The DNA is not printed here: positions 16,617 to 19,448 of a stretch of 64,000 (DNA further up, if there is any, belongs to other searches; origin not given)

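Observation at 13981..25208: Respiratory molybdoenzyme module of unknown substrate with a dedicated 11-12-heme NapC-type cytochrome, porin, and its own PhnD-like-SBP/NarXL-type sensory system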

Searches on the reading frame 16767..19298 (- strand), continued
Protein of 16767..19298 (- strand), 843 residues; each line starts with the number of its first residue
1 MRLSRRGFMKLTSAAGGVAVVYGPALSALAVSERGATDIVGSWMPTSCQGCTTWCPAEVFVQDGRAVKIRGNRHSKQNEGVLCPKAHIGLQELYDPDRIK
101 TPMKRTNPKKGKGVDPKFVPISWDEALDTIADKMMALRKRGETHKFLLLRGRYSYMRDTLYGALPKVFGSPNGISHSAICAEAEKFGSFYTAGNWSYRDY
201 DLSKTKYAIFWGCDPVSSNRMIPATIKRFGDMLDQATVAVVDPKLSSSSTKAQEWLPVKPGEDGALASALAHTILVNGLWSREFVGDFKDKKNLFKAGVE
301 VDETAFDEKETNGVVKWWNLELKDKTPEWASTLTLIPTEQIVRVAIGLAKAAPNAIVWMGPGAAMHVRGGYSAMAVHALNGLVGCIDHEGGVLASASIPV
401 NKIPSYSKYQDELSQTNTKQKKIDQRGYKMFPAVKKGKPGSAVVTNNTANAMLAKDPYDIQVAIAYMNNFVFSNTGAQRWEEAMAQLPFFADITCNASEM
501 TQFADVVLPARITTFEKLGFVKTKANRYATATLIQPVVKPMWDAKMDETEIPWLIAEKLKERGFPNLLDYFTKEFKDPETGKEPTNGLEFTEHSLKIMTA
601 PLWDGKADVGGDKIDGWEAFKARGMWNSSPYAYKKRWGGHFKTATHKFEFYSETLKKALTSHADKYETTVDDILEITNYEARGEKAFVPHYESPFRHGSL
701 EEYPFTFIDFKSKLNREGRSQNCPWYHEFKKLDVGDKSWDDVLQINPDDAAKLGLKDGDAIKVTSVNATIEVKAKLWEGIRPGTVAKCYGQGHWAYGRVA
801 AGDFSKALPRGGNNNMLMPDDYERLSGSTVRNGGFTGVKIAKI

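Call 55: search_protein_families(library=pfam, proteins=[L003:8668-9789:+, L004:14125-15462:+, L004:15562-16683:+, L021:7606-9264:+, L021:9236-9892:+, L015:8703-9770:+, L018:14097-15032:+], max_evalue=0.01)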
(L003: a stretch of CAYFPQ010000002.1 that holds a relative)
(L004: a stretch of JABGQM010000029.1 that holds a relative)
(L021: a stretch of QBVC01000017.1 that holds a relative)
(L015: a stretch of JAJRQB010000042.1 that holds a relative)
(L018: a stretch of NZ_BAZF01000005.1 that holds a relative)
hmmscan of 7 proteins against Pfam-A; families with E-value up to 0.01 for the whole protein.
L003:8668-9789:+ (373 aa): 1 family
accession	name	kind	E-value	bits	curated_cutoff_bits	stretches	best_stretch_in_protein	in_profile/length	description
PF07396.17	Porin_O_P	-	1.5e-16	61.1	20.9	1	36-373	1-370/370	Phosphate-selective porin O and P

L004:14125-15462:+ (445 aa): 1 family
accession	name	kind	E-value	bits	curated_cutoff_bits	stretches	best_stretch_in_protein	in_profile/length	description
PF13372.12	Alginate_exp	-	5.5e-07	29.2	25.2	1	54-429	21-387/395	Alginate export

L004:15562-16683:+ (373 aa): 3 families
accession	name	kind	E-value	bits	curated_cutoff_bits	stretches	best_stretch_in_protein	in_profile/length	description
PF13609.12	Porin_4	-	5.7e-12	46.5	27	1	37-368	2-287/310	Gram-negative porin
PF07396.17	Porin_O_P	-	0.0011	18.7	20.9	1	73-150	21-96/370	Phosphate-selective porin O and P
PF13505.12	OMP_b-brl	-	0.0012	19.4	28.7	1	182-356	28-158/175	Outer membrane protein beta-barrel domain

L021:7606-9264:+ (552 aa): 6 families
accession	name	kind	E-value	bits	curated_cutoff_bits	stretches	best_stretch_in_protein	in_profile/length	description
PF11783.13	Cytochrome_cB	-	8.3e-65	218.3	22.1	1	330-501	1-172/173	Cytochrome c bacterial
PF22113.1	Mtrc-MtrF_II-IV_dom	-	3.1e-11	43.6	30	1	165-259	75-166/176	Outer membrane cytochrome MtrC/MtrF-like, domains II/IV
PF14522.11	Cytochrome_C7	-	5.4e-11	42.6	24.8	1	241-318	7-66/67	Cytochrome c7 and related cytochrome c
PF09699.15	Paired_CXXCH_1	-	2.2e-08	34.1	20.6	0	287-318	8-36/41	Doubled CXXCH motif (Paired_CXXCH_1)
PF14537.11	Cytochrom_c3_2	-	5.7e-07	30.4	25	0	124-185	5-71/79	Cytochrome c3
PF02085.21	Cytochrom_CIII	-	0.0066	17.2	22.9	0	142-215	23-83/101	Class III cytochrome C family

L021:9236-9892:+ (218 aa): 2 families
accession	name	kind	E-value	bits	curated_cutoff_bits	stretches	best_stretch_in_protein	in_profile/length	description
PF01292.26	Ni_hydr_CYTB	-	7.6e-26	91.4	30.1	1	19-204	2-179/179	Prokaryotic cytochrome b561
PF14358.11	DUF4405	-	0.0047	17.9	26.7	1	132-187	5-64/66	Domain of unknown function (DUF4405)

L015:8703-9770:+ (355 aa): 1 family
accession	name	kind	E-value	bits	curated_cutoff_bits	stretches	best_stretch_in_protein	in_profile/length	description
PF01758.21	SBF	-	1.1e-62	211.6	24.3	1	59-255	1-190/191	Sodium Bile acid symporter family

L018:14097-15032:+ (311 aa): 12 families
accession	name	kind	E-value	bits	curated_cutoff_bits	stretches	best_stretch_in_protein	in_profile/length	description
PF00037.32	Fer4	-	4.9e-17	61.4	21.1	3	251-272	2-23/24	4Fe-4S binding domain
PF12837.12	Fer4_6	-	3.9e-15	55.4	25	3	250-272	2-24/24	4Fe-4S binding domain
PF12838.12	Fer4_7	-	3.6e-13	50.2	27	3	30-70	4-52/52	4Fe-4S dicluster domain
PF13187.11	Fer4_9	-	1e-10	41.9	27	3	30-70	4-51/52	4Fe-4S dicluster domain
PF13237.11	Fer4_10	-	2.1e-10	40.8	25.5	2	250-298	2-52/53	4Fe-4S dicluster domain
PF12797.12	Fer4_2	-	4.9e-10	39.1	24.5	2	280-298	2-20/22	4Fe-4S binding domain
PF13484.11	Fer4_16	-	5.2e-08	34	30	0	30-56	4-29/66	4Fe-4S double cluster binding domain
PF14697.11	Fer4_21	-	7.2e-06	26.5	35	1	30-69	10-55/59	4Fe-4S dicluster domain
PF25160.1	LdpA_Fe-S-bd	-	1.1e-05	25.5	27.6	1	31-73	5-45/49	LdpA Fe-S cluster-binding domain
PF12800.12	Fer4_4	-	1.5e-05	25.4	24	1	255-270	2-17/17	4Fe-4S binding domain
PF12798.12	Fer4_3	-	0.00042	21.4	27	0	30-42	3-15/15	4Fe-4S binding domain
PF13183.11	Fer4_8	-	0.00053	20.9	27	0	253-270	50-67/68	4Fe-4S dicluster domain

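Call 77: search_protein_families(library=ncbifam, proteins=[L018:10001-12562:+, L033:10001-12406:+, L021:10001-12556:+], max_evalue=1e-60)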
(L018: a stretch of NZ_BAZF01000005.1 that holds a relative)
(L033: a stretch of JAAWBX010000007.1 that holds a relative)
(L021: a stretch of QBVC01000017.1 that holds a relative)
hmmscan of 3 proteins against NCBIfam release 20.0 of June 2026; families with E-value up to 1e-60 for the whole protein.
L018:10001-12562:+ (854 aa): 3 families
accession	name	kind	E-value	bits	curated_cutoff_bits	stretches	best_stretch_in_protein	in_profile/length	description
NF041714.1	arsenate_red_ArrA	equivalog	1e-303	1009.7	1600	1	1-854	1-848/848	arsenate respiratory reductase molybdopterin-containing subunit ArrA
NF012032.0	PRK15488.1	equivalog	1.5e-84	284.5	694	0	1-299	1-289/759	thiosulfate reductase PhsA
TIGR02166.1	dmsA_ynfE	subfamily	1.5e-61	208.5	777.7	0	3-806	1-754/794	DMSO/selenate family reductase complex A subunit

L033:10001-12406:+ (802 aa): 2 families
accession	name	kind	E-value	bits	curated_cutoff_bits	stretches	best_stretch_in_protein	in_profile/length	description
NF041714.1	arsenate_red_ArrA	equivalog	0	1027.2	1600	1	1-802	48-848/848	arsenate respiratory reductase molybdopterin-containing subunit ArrA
NF012032.0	PRK15488.1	equivalog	1.2e-68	231.8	694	1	3-524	43-532/759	thiosulfate reductase PhsA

L021:10001-12556:+ (852 aa): 2 families
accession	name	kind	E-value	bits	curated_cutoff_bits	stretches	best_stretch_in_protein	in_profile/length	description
NF041714.1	arsenate_red_ArrA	equivalog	0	1131.4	1600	1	2-851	2-847/848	arsenate respiratory reductase molybdopterin-containing subunit ArrA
NF012032.0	PRK15488.1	equivalog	1.5e-83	281.1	694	1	1-840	1-749/759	thiosulfate reductase PhsA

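Call 79: find_encoding_contigs(protein=P0002, flank=10000, max_places=1)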
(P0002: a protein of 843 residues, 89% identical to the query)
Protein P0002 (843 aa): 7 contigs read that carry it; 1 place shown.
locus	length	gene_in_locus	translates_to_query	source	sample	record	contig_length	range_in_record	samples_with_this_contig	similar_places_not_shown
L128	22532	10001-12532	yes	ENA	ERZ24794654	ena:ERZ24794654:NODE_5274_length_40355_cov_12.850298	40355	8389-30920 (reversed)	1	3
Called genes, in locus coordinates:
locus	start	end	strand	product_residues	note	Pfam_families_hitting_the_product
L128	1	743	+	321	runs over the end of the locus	PF03599:CdhD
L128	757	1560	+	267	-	PF00809:Pterin_bind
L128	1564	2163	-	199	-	PF12654:DUF3786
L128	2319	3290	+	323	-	PF13302:Acetyltransf_3, PF00583:Acetyltransf_1, PF13673:Acetyltransf_10 (weak), PF13508:Acetyltransf_7, PF08445:FR47 (faint), PF00571:CBS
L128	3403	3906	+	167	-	-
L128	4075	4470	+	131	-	PF00072:Response_reg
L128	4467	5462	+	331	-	PF12974:Phosphonate-bd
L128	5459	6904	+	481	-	PF17203:sCache_3_2 (weak), PF00672:HAMP, PF07730:HisKA_3 (weak), PF13581:HATPase_c_2 (weak), PF02518:HATPase_c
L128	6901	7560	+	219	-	PF00072:Response_reg, PF08281:Sigma70_r4_2 (weak), PF00196:GerE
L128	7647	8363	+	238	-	-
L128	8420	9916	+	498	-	PF03264:Cytochrom_NNT, PF14522:Cytochrome_C7 (faint), PF14537:Cytochrom_c3_2 (faint)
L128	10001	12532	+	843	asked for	PF04879:Molybdop_Fe4S4, PF00384:Molybdopterin, PF01568:Molydop_binding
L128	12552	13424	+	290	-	PF00037:Fer4 (weak), PF12797:Fer4_2 (weak), PF12837:Fer4_6 (faint), PF12838:Fer4_7 (faint), PF13187:Fer4_9 (faint), PF13237:Fer4_10 (faint), PF13247:Fer4_11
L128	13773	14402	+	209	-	PF02613:Nitrate_red_del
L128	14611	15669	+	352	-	PF13609:Porin_4 (weak), PF07396:Porin_O_P (faint)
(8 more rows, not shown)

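Call 80: find_encoding_contigs(protein=P0004, flank=10000, max_places=1)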
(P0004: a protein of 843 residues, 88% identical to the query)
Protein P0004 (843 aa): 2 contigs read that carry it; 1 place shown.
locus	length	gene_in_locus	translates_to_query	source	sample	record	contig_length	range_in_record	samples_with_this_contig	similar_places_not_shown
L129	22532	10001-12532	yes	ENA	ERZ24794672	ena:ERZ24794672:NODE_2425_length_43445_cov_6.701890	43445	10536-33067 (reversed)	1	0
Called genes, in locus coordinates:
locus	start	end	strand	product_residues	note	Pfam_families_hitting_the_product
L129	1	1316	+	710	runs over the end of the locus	PF01379:Porphobil_deam, PF00590:TP_methylase, PF02602:HEM4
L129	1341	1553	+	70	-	-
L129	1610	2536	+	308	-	PF00490:ALAD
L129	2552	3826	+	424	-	PF00202:Aminotran_3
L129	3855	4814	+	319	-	PF12974:Phosphonate-bd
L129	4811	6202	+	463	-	PF00672:HAMP (weak), PF07730:HisKA_3, PF13581:HATPase_c_2 (weak), PF02518:HATPase_c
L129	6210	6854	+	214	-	PF00072:Response_reg, PF00196:GerE, PF08281:Sigma70_r4_2 (weak)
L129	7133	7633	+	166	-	-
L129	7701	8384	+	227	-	-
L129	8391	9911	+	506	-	PF03264:Cytochrom_NNT, PF14537:Cytochrom_c3_2 (faint)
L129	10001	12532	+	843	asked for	PF04879:Molybdop_Fe4S4, PF00384:Molybdopterin, PF01568:Molydop_binding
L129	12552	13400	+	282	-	PF12797:Fer4_2 (weak), PF12837:Fer4_6 (faint), PF12838:Fer4_7 (faint), PF13187:Fer4_9 (faint), PF13237:Fer4_10 (faint), PF13247:Fer4_11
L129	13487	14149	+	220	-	PF02613:Nitrate_red_del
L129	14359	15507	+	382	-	PF13609:Porin_4 (weak), PF07396:Porin_O_P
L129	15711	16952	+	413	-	PF03453:MoeA_N, PF00994:MoCF_biosynth, PF03454:MoeA_C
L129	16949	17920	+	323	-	PF04055:Radical_SAM, PF06463:Mob_synth_C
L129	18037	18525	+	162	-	PF01967:MoaC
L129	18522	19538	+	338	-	PF03473:MOSC, PF00994:MoCF_biosynth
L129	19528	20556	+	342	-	PF02492:cobW (weak), PF03205:MobB, PF12804:NTP_transf_3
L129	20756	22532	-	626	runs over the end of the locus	PF09423:PhoD (faint)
